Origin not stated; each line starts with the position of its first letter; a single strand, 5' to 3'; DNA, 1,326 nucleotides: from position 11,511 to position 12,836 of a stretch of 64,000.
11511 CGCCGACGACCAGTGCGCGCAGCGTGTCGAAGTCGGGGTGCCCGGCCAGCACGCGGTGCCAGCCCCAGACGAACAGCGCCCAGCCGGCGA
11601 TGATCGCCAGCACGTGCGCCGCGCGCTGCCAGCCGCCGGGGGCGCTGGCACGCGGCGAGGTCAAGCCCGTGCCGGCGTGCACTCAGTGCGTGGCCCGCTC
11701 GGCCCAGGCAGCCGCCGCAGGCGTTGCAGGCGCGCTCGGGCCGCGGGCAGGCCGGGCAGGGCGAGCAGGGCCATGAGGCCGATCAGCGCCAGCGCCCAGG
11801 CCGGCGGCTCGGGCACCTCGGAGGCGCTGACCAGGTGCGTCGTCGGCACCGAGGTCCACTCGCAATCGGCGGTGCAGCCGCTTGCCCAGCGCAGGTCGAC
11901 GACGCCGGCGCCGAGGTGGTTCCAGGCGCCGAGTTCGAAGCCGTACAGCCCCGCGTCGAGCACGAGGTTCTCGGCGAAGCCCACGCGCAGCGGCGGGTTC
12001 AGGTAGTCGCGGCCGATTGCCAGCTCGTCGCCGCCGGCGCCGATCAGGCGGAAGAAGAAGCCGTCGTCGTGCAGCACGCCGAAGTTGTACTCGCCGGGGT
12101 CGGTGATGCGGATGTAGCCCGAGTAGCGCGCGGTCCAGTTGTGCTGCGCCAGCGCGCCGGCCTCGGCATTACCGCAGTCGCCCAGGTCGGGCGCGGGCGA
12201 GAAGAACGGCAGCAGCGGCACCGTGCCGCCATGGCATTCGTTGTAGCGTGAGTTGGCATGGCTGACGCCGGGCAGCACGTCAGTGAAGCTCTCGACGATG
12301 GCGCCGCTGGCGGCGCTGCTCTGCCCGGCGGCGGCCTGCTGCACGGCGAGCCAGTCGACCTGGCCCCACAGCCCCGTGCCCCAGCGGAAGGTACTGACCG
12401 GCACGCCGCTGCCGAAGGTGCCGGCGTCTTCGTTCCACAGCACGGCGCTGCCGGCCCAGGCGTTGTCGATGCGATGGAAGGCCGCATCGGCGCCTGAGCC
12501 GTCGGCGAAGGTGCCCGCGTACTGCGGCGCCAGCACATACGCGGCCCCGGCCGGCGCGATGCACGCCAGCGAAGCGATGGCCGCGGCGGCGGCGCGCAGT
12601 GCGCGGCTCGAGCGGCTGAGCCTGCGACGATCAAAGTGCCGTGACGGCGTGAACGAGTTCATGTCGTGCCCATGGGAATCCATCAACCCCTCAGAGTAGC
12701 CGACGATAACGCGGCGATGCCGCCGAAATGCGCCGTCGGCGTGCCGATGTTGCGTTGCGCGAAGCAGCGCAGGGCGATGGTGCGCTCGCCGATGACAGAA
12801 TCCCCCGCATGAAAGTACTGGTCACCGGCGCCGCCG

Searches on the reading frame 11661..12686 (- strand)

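Call 29: search_protein_families(library=ncbifam, proteins=[window:11661-12686:-], max_evalue=0.00001)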
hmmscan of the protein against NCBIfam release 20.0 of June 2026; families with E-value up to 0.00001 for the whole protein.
window:11661-12686:- (341 aa): 0 families

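Call 40: search_protein_families(library=pfam, proteins=[window:11661-12686:-], max_evalue=1)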
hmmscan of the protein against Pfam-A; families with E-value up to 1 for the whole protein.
window:11661-12686:- (341 aa): 2 families
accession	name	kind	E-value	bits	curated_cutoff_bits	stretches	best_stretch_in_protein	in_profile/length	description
PF07691.17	PA14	-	0.00032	21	24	1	180-210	42-72/147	PA14 domain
PF25587.1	Rv2743c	-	0.084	13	27.7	1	269-336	33-97/237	Rv2743c family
